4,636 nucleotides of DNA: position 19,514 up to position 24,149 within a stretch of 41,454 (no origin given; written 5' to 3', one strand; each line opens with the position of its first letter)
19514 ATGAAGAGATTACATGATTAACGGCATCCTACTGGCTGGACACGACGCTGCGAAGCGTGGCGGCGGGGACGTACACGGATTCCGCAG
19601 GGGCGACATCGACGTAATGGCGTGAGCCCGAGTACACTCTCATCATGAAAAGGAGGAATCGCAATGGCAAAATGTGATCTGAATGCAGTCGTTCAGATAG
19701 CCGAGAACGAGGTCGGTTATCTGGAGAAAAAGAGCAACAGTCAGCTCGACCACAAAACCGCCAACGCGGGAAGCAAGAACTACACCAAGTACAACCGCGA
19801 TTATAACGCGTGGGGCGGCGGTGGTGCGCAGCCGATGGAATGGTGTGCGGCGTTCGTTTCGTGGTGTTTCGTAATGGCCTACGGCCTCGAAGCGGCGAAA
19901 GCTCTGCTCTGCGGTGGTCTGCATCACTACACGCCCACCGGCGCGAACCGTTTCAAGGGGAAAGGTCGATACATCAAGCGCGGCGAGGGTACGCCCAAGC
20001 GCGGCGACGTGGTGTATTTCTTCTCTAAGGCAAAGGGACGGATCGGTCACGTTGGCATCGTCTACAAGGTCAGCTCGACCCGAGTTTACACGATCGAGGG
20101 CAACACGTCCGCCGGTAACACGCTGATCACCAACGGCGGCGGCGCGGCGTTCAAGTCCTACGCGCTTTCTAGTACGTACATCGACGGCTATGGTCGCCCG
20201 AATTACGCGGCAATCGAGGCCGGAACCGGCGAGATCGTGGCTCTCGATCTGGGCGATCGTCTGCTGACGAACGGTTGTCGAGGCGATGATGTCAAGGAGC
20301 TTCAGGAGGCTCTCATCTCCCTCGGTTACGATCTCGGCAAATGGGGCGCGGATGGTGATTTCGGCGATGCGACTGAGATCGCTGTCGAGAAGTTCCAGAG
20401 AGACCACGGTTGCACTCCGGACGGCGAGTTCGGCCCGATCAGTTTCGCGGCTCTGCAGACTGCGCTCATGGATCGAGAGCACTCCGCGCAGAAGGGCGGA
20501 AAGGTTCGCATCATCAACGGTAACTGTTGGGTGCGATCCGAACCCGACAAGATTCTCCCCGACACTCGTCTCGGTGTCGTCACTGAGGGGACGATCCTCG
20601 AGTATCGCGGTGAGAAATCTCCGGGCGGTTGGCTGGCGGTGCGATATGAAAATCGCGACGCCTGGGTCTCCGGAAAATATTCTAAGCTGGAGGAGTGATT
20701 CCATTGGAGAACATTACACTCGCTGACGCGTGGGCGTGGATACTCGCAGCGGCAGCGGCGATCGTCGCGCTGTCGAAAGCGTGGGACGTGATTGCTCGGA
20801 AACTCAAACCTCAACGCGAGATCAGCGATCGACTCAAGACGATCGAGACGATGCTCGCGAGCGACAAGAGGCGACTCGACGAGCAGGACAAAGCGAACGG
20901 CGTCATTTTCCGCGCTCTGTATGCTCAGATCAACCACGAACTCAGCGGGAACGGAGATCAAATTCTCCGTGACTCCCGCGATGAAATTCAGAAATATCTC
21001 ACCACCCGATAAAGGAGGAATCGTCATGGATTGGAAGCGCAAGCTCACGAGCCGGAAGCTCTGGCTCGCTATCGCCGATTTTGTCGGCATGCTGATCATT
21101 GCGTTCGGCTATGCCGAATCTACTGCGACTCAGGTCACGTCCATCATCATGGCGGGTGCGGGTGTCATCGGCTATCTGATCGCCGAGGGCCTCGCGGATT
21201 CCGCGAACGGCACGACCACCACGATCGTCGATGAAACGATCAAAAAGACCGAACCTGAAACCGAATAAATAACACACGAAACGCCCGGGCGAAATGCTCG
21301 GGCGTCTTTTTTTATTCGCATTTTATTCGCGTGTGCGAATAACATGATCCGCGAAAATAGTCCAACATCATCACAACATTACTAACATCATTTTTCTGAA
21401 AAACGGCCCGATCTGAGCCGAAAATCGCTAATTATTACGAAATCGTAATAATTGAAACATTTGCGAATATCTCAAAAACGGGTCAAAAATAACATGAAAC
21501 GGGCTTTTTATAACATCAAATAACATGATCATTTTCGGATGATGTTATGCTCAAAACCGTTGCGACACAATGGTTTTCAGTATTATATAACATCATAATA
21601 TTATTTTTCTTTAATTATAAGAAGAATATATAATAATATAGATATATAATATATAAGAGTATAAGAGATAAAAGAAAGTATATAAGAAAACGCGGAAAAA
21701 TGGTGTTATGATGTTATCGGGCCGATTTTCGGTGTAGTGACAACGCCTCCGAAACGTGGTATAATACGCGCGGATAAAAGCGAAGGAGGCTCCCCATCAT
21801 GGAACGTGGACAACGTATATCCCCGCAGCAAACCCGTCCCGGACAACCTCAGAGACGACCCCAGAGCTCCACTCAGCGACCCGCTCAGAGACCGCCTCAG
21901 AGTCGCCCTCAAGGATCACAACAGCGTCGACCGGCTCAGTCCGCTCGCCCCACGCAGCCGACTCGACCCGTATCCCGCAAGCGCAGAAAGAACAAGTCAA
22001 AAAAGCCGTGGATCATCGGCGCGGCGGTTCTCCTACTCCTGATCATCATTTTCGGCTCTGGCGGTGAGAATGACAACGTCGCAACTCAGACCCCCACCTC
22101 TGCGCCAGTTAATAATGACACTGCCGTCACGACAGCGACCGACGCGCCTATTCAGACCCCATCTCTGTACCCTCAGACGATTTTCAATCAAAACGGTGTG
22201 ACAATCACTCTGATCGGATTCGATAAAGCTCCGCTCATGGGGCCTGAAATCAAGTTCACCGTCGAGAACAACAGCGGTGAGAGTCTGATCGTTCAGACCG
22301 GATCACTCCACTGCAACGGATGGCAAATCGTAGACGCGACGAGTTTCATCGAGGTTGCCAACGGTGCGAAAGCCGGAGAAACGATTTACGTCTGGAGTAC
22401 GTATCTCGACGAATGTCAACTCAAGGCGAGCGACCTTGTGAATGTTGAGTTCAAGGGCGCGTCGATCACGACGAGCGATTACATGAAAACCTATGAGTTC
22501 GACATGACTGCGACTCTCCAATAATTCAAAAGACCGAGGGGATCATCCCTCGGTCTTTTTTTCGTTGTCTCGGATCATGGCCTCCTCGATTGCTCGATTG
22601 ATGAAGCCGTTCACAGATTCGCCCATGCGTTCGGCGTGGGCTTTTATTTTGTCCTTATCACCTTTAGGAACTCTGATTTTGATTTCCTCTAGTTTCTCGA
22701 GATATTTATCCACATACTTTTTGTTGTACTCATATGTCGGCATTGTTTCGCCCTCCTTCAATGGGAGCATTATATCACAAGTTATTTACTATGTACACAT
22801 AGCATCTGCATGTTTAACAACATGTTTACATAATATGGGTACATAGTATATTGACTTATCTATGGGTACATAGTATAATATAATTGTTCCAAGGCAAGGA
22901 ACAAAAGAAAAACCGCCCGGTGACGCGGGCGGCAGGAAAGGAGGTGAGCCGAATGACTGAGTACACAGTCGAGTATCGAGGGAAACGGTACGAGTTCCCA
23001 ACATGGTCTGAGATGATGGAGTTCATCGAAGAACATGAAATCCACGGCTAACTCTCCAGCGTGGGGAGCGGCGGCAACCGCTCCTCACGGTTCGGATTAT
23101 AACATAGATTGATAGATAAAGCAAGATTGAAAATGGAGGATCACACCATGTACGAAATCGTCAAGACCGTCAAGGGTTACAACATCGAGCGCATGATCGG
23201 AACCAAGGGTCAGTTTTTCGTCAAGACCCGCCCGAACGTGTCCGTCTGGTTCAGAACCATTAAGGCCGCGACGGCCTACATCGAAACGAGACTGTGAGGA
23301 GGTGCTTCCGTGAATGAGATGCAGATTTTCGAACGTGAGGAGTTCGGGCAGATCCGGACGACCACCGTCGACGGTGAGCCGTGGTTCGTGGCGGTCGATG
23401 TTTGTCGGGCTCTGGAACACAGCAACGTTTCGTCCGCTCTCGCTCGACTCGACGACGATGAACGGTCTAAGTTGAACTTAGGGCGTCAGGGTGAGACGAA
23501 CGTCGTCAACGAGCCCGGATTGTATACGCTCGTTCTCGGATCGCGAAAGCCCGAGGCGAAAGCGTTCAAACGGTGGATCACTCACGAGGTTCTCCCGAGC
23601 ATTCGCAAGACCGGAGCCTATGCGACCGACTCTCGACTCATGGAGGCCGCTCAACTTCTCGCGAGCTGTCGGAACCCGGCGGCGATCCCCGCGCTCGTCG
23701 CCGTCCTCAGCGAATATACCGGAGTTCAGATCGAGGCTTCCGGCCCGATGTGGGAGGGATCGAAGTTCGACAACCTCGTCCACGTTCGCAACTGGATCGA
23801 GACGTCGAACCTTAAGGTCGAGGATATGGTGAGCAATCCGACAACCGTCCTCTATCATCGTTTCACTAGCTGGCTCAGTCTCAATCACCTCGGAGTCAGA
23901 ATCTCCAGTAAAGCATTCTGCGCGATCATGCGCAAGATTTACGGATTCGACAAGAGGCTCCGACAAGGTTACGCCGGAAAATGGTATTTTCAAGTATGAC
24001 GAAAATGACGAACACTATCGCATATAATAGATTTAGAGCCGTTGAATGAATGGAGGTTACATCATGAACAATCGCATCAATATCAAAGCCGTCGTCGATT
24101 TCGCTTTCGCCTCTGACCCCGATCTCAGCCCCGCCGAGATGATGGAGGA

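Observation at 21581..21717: A ~137-bp AT-rich block is present twice, in direct orientation, bracketing the whole late operon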

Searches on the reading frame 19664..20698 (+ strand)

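Call 11: search_protein_families(library=pfam, proteins=[window:19664-20698:+], max_evalue=0.01)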
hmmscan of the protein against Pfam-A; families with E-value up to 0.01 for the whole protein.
window:19664-20698:+ (344 aa): 4 families
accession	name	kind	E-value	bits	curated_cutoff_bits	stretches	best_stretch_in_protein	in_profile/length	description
PF01471.23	PG_binding_1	-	4.9e-15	55.9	23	1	206-264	1-57/57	Putative peptidoglycan binding domain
PF05257.22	CHAP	-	1.2e-12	48.6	26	1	57-147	5-81/81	CHAP domain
PF08239.17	SH3_3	-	0.00028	21.5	27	1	290-340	5-53/54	Bacterial SH3 domain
PF09374.15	PG_binding_3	-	0.0028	18.2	24.6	0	210-242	3-32/76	Predicted Peptidoglycan domain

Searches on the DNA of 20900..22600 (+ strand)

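Call 13: search_dna_similar(query=window:20900-22600:+, collection=phages, mode=distant, max_rows=20)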
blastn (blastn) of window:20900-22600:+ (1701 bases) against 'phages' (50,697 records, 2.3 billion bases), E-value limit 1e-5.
No match.

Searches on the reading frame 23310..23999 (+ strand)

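Call 11: search_protein_families(library=pfam, proteins=[window:23310-23999:+], max_evalue=0.01)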
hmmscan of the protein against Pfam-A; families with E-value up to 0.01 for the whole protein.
window:23310-23999:+ (229 aa): 1 family
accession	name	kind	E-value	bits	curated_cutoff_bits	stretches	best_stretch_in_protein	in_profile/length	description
PF02498.22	Bro-N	-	2.3e-25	89.5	25.6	1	14-96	1-96/96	BRO family, N-terminal domain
